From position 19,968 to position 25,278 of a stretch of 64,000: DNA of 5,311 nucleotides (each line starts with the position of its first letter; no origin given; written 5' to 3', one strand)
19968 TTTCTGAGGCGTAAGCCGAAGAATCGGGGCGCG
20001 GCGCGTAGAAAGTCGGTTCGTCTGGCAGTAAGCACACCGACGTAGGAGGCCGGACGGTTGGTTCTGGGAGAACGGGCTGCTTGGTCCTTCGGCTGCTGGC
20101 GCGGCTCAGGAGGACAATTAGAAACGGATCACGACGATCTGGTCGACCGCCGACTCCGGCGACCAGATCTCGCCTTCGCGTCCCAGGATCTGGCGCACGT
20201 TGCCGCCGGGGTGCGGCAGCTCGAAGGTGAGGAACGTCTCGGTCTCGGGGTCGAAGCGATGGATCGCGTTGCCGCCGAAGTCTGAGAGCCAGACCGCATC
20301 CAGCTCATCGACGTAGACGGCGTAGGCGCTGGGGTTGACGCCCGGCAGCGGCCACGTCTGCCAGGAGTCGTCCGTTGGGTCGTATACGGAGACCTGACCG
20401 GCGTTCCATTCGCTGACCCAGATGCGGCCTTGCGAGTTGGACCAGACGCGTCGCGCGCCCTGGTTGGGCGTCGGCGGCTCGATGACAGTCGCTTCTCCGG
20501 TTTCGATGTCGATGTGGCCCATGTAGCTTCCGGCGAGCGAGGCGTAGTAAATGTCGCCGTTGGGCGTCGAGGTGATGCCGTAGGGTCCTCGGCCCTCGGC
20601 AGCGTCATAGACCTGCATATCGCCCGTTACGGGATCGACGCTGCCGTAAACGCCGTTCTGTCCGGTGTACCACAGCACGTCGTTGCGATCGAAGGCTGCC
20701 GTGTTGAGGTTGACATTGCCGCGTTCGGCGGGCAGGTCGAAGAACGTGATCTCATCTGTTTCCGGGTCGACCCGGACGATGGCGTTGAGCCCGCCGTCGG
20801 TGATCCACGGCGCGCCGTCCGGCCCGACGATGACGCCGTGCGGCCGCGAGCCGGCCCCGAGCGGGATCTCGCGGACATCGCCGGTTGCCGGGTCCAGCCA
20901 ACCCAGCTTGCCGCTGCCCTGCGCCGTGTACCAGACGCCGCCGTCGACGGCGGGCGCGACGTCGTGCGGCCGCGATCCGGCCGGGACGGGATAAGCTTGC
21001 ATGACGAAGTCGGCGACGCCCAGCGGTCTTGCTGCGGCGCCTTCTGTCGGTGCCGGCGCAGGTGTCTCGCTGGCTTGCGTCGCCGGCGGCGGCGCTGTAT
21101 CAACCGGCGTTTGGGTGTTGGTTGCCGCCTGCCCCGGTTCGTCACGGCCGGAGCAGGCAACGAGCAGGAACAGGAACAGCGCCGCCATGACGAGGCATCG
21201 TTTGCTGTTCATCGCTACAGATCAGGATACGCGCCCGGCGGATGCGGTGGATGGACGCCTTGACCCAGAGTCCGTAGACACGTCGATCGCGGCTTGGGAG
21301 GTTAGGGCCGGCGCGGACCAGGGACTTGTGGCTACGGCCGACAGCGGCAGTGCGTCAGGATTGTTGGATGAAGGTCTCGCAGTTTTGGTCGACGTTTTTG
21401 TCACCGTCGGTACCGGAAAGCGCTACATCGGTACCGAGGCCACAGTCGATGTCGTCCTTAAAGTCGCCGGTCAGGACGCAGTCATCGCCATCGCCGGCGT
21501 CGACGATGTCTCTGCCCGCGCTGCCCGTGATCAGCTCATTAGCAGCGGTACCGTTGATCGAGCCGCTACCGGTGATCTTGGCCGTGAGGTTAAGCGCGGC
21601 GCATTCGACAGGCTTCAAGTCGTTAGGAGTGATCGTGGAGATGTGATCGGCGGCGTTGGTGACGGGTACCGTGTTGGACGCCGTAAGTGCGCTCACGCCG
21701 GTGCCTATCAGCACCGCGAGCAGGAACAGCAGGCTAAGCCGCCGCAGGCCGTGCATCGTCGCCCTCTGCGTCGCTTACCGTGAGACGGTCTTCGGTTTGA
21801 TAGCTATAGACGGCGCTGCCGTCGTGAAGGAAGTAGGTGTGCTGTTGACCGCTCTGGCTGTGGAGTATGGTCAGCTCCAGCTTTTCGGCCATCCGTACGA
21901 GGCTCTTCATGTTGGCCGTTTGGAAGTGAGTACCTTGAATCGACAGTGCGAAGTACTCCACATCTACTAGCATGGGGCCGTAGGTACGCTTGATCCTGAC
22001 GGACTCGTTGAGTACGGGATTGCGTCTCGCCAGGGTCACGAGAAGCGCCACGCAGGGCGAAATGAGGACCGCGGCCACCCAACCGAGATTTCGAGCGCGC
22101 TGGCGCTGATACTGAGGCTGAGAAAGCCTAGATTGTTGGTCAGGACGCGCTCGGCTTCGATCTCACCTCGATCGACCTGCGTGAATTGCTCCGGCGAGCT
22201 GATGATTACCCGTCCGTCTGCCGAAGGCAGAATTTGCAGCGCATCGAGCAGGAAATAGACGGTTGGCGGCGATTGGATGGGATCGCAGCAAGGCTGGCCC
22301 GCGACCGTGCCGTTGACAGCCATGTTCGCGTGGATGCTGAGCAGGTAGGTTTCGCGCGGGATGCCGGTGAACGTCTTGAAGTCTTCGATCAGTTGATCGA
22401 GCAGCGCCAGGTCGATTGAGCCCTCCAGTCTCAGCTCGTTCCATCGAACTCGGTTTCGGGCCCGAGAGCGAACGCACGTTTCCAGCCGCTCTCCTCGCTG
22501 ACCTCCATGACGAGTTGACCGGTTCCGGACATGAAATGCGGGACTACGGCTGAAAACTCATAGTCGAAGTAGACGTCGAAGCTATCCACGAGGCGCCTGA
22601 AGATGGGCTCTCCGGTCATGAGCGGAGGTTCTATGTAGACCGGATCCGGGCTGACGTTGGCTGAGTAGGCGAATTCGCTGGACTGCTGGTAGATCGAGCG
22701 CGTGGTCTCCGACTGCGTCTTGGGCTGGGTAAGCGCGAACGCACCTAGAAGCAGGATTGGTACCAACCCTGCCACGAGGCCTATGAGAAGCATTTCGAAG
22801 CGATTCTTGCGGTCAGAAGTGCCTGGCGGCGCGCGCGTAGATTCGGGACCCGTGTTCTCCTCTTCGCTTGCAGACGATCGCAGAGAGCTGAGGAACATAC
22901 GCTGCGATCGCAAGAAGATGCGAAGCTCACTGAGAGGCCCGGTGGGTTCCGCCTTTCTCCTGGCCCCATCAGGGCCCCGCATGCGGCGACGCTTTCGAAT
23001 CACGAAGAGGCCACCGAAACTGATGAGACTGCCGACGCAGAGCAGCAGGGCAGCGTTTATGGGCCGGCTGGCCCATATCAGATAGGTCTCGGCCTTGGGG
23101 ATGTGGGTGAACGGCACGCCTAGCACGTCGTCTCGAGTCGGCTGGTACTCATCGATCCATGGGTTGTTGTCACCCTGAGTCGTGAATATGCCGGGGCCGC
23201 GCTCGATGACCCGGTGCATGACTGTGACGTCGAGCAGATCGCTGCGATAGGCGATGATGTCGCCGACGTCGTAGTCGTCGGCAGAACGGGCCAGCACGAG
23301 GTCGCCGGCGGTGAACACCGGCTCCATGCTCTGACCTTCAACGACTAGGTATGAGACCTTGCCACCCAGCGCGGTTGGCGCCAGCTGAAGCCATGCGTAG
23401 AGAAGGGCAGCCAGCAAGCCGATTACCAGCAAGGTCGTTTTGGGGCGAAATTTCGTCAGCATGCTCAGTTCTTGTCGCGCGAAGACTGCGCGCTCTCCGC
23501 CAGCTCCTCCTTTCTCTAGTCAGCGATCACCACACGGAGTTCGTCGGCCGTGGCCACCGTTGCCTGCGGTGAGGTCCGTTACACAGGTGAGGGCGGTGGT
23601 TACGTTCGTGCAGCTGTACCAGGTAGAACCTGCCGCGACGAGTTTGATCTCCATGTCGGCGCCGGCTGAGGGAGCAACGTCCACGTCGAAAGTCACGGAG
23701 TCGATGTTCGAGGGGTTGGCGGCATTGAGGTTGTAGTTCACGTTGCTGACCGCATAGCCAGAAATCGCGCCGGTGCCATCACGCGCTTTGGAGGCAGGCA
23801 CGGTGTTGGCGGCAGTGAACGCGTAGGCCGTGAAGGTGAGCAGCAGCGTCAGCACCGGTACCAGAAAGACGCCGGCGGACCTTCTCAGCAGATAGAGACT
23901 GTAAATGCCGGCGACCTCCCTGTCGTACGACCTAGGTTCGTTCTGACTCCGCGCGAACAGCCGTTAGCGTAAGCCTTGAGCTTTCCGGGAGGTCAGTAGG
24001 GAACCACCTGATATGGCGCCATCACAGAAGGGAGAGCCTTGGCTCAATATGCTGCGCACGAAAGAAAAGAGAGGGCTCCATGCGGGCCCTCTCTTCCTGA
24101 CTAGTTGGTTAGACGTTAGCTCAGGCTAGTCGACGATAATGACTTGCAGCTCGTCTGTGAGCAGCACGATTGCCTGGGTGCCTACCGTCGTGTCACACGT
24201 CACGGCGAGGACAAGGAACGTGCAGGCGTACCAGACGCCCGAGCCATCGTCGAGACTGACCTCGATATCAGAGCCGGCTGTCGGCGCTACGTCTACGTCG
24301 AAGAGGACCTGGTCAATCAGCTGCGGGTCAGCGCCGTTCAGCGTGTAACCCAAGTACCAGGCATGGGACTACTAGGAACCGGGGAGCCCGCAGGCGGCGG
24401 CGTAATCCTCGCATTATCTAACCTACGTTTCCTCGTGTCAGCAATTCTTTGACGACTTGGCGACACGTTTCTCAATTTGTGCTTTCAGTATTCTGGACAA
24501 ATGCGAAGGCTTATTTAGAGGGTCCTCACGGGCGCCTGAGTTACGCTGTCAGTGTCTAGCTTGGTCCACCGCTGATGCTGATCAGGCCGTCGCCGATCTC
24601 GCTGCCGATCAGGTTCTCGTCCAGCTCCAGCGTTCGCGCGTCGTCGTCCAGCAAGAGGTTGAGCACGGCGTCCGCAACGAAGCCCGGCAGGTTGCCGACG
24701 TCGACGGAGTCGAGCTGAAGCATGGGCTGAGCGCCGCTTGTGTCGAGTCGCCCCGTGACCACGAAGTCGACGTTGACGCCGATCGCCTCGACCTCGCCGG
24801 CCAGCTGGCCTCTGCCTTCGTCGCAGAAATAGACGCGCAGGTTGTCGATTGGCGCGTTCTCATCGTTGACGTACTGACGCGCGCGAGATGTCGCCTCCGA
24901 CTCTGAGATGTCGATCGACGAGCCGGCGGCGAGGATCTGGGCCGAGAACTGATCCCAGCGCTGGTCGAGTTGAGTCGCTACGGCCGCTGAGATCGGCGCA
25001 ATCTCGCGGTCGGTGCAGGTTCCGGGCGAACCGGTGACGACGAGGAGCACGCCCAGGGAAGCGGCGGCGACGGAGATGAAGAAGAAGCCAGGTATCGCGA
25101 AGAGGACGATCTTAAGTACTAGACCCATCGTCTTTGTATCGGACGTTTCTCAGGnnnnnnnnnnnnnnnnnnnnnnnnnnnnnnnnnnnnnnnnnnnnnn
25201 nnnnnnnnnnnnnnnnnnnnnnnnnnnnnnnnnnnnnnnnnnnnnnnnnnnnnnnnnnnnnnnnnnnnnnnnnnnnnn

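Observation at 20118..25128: SipW-type signal peptidase operon with a family of small secreted paralogs, a Ca-binding-repeat protein and a Vgb-like beta-propeller lipoprotein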

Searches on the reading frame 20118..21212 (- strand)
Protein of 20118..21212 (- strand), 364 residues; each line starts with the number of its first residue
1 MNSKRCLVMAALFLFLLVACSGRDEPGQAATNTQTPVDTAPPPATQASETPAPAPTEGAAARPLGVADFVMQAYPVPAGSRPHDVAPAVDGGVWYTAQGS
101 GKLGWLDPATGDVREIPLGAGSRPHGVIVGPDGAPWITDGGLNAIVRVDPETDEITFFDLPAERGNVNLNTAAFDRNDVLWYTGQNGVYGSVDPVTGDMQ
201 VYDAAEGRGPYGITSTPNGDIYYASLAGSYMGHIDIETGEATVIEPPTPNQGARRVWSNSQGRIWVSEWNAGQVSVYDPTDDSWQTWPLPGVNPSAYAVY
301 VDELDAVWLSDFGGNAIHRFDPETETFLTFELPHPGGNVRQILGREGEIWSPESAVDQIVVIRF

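Call 5: search_protein_families(library=ncbifam, proteins=[window:20118-21212:-], max_evalue=1)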
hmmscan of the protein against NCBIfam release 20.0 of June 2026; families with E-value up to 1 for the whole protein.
window:20118-21212:- (364 aa): 7 families
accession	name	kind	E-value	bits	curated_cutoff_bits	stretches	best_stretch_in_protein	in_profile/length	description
NF000096.1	stregra_B_VgbB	exception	3.7e-22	78.9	600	2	91-275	68-249/295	streptogramin B lyase Vgb(B)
NF000022.1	stregra_B_VgbA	exception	1.4e-16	60.5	600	2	208-353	99-242/299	streptogramin B lyase Vgb(A)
NF033206.1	ScyE_fam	subfamily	0.00018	21.1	80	1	120-166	138-183/333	ScyD/ScyE family protein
TIGR03866.1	PQQ_ABC_repeats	subfamily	0.00034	19.8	287.3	1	90-282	10-199/310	PQQ-dependent catabolism-associated beta-propeller protein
TIGR03606.1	non_repeat_PQQ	subfamily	0.0017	17.3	434.55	1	122-155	30-63/454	glucose/sorbosone family PQQ-dependent dehydrogenase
NF041057.1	Rcas_1661_fam_Se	equivalog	0.0035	16.9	190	1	10-61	2-58/247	Rcas_1661 family thioredoxin-like (seleno)lipoprotein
NF053527.1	lipo_Cory_WKLS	subfamily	0.12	12.3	105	1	8-56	4-49/166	WKL family lipoprotein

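Call 6: search_protein_families(library=pfam, proteins=[window:20118-21212:-], max_evalue=1)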
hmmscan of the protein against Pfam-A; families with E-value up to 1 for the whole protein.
window:20118-21212:- (364 aa): 6 families
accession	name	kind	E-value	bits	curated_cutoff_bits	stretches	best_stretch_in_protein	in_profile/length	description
PF24684.1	Vgb_lyase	-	3.3e-30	105.3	50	2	71-279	45-251/290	Virginiamycin B lyase family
PF08450.18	SGL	-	3.2e-10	40.5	26.3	2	260-297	193-230/246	SMP-30/Gluconolactonase/LRE-like region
PF21959.2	DUF6923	-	1e-05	25.9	27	1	130-241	95-208/234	Repeat of unknown function (DUF6923)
PF16819.11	DUF5074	-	0.00021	20.9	27.2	1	95-191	157-256/353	Domain of unknown function (DUF5074)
PF01436.27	NHL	-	0.0094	16.4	20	0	259-277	10-28/28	NHL repeat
PF13360.13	PQQ_2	-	0.013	15.6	27.6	1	85-116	112-144/233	Outer membrane protein assembly factor BamB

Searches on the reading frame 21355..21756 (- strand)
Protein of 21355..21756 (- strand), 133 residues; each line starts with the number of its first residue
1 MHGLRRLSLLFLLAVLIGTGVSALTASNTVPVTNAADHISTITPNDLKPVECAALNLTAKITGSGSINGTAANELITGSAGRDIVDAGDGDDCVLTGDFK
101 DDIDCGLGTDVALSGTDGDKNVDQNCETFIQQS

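Call 5: search_protein_families(library=ncbifam, proteins=[window:21355-21756:-], max_evalue=1)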
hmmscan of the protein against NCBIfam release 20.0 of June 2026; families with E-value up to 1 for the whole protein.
window:21355-21756:- (133 aa): 8 families
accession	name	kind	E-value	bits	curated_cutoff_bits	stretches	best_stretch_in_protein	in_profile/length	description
NF046115.1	Ca_rpt_SMc04171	equivalog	1.4e-05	24.4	625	1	33-118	139-223/574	SMc04171 family calcium-binding repeat protein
NF050046.1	PueAB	exception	0.0035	15.8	670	1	59-111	364-416/616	polyurethane esterase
NF033943.0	RTX_toxin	subfamily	0.004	15.4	1000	1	63-122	695-753/930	RTX family hemolysin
NF051884.1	ProteaseSapA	equivalog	0.054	12.1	1200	1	62-99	326-366/644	protease SapA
NF033203.1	entero_EhxA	exception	0.062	11.4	2000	1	68-120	724-775/997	enterohemolysin EhxA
NF052454.1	BtaGlycanEglC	equivalog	0.078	11.9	700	1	53-101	107-155/459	endo-1,3-1,4-beta-glycanase EglC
NF053766.1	ZapA_metallo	exception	0.13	11.3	940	1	69-118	335-383/483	ZapA family metalloprotease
NF035945.1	Zn_serralysin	subfamily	0.53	9.4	500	1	69-110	324-365/462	serralysin family metalloprotease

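Call 6: search_protein_families(library=pfam, proteins=[window:21355-21756:-], max_evalue=1)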
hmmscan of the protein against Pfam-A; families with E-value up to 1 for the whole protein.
window:21355-21756:- (133 aa): 2 families
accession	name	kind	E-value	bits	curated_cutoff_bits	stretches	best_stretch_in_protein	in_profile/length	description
PF00353.25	HemolysinCabind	-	5.4e-05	23.5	23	1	69-101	2-34/36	RTX calcium-binding nonapeptide repeat (4 copies)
PF20582.4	UPF0758_N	-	0.17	12.4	27.1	1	2-27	17-42/77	UPF0758 N-terminal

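Call 55: predict_structure(alignment_id=A2)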
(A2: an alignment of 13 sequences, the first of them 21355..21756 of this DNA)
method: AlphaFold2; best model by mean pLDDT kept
length: 133 residues; sequences in the alignment: 13
mean_pLDDT: 85.1   pTM: 0.67
mean pLDDT of the five models: 85.1, 84.9, 83.2, 78.1, 75.0
residues with pLDDT >= 90: 81; 70-90: 26; 50-70: 24; < 50: 2
segments of 3 or more residues with pLDDT < 50: none
pLDDT, mean of each block of 10 residues (from residue 1): 71 68 53 62 93 96 97 95 96 95 95 92 92 81
secondary structure, 60 per line:
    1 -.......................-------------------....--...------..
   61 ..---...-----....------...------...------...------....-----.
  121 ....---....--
elements in order: H2-24 H44-47 E59-62 E66-68 E74-77 E84-86 E93-95 E102-104 E111-114 E128-131

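Call 59: fold_search(model_id=the predicted structure, library=pdb)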
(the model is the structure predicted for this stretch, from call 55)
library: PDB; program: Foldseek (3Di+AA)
matches with E <= 10: 52; with E <= 0.001: 0
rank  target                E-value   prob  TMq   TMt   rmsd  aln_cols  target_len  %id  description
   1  1smp_A                2.0e-01  1.00  0.36  0.10   0.7        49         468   26  CRYSTAL STRUCTURE OF A COMPLEX BETWEEN SERRATIA MARCESCENS METALLO-PROTEASE AND AN INHIBITOR FROM ERWINIA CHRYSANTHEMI (released 1996-04-03)
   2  2ml1_MODEL_1_A        3.0e-01  0.99  0.38  0.33   2.5        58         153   33  Solution Structure of AlgE6R1 subunit from the Azotobacter vinelandii Mannuronan C5-epimerase (released 2014-10-01)
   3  1k7q                  3.2e-01  1.00  0.36  0.11   0.7        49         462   24  PrtC from Erwinia chrysanthemi: E189A mutant (released 2002-10-20)
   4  1g9k                  3.4e-01  1.00  0.36  0.11   0.7        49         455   24  CRYSTAL STRUCTURE OF A PSYCHROPHILIC ALKALINE PROTEASE FROM PSEUDOMONAS TAC II 18 (released 2003-02-14)
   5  1k7i                  4.2e-01  1.00  0.36  0.11   0.7        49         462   24  PrtC from Erwinia chrysanthemi: Y228F mutant (released 2002-10-19)
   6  1af0                  4.7e-01  1.00  0.36  0.10   0.7        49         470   26  SERRATIA PROTEASE IN COMPLEX WITH INHIBITOR (released 1998-03-25)
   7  1k7g                  4.9e-01  0.99  0.36  0.11   0.7        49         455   24  PrtC from Erwinia chrysanthemi (released 2002-10-19)
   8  4i35                  6.2e-01  0.57  0.32  0.10  10.3       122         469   16  The crystal structure of serralysin (released 2013-11-27)
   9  3hbu_P                6.9e-01  0.99  0.36  0.11   0.7        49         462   24  PrtC methionine mutants: M226H DESY (released 2009-07-21)
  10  2qua                  6.9e-01  0.99  0.36  0.08   2.1        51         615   31  Crystal structure of LipA from Serratia marcescens (released 2007-08-28)
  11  1sat                  9.1e-01  0.98  0.36  0.10   0.7        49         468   26  CRYSTAL STRUCTURE OF THE 50 KDA METALLO PROTEASE FROM S. MARCESCENS (released 1995-07-31)
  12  1srp                  9.6e-01  0.80  0.30  0.09   6.9        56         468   21  STRUCTURAL ANALYSIS OF SERRATIA PROTEASE (released 1995-02-14)
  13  1omj                  1.0e+00  0.77  0.32  0.10   8.0        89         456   16  CRYSTAL STRUCTURE OF A PSYCHROPHILIC ALKALINE PROTEASE FROM PSEUDOMONAS TAC II 18 (released 2003-07-15)
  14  1go8                  1.1e+00  0.77  0.32  0.10   6.6        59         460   22  The metzincin's methionine: PrtC M226L mutant (released 2002-10-17)
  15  1go7                  1.3e+00  0.75  0.32  0.10   6.6        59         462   22  The metzincin's methionine: PrtC M226C-E189K double mutant (released 2002-10-17)
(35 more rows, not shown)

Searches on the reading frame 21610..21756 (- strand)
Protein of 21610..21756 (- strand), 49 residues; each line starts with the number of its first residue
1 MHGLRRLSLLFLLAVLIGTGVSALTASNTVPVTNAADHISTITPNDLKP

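Call 50: search_protein_families(library=ncbifam, proteins=[window:21610-21756:-], max_evalue=10)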
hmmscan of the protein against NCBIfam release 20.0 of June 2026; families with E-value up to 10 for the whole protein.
seq(49 aa): 0 families

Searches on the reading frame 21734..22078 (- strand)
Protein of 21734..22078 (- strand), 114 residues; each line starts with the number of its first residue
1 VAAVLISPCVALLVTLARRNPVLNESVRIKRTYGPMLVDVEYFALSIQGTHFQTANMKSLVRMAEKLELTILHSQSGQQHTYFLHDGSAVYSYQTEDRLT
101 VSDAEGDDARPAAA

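Call 5: search_protein_families(library=ncbifam, proteins=[window:21734-22078:-], max_evalue=1)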
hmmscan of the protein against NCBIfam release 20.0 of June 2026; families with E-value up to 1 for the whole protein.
window:21734-22078:- (114 aa): 0 families

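Call 6: search_protein_families(library=pfam, proteins=[window:21734-22078:-], max_evalue=1)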
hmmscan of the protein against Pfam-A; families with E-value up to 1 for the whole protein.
window:21734-22078:- (114 aa): 1 family
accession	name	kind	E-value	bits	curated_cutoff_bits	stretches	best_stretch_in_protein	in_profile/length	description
PF17231.7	DUF5305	-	0.00068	19.6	29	1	15-93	136-217/217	Family of unknown function (DUF5305)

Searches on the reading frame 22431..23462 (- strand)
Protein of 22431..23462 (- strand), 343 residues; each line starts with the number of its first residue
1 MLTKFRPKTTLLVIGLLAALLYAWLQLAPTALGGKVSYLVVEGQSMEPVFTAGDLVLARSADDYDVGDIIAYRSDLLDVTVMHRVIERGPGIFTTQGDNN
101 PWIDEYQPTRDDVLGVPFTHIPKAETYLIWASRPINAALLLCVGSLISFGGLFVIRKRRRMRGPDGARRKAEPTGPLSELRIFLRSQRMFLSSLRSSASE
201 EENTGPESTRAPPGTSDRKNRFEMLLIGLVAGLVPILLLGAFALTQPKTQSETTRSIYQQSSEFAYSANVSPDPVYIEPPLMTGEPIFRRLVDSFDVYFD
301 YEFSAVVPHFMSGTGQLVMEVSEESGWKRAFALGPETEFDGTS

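Call 5: search_protein_families(library=ncbifam, proteins=[window:22431-23462:-], max_evalue=1)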
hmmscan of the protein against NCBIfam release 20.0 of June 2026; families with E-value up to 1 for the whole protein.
window:22431-23462:- (343 aa): 5 families
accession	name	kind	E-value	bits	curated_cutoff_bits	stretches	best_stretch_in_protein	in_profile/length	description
TIGR02228.1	sigpep_I_arch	equivalog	3.8e-21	75.6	51.85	1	12-143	8-145/158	signal peptidase I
NF046067.1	SigPepSipWBacil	equivalog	2e-07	30.8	190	1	41-149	43-159/189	signal peptidase I SipW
TIGR02227.1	sigpep_I_bact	equivalog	0.00041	20.2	47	1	37-86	21-75/162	signal peptidase I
NF052484.1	sider_BP_EitA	equivalog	0.11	11.6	640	1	62-133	137-207/328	siderophore ABC transporter substrate-binding protein EitA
NF045534.1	small_EYxxD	equivalog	0.3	10.8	29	0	11-26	13-28/37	EYxxD motif small membrane protein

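Call 6: search_protein_families(library=pfam, proteins=[window:22431-23462:-], max_evalue=1)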
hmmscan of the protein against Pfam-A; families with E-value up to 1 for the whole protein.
window:22431-23462:- (343 aa): 2 families
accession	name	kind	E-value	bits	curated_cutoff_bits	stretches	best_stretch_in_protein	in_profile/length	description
PF00717.28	Peptidase_S24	-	5.9e-06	26.4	23.3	1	33-81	32-79/116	Peptidase S24-like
PF10502.14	Peptidase_S26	-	0.22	11.9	22.9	1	35-81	22-73/168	Signal peptidase, peptidase S26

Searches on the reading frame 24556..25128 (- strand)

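Call 5: search_protein_families(library=ncbifam, proteins=[window:24556-25128:-], max_evalue=1)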
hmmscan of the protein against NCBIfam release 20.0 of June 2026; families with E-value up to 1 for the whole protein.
window:24556-25128:- (190 aa): 1 family
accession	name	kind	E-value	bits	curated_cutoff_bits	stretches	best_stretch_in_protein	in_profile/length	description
NF047597.1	LIMLP_12425_fam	equivalog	0.11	12.2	200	1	68-116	119-169/171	LIMLP_12425 family protein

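Call 6: search_protein_families(library=pfam, proteins=[window:24556-25128:-], max_evalue=1)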
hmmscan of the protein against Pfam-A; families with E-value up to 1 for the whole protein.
window:24556-25128:- (190 aa): 1 family
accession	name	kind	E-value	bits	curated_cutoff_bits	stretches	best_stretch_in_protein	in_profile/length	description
PF07755.17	DUF1611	-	0.19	11.5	25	1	109-159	33-83/201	Domain of unknown function (DUF1611_C) P-loop domain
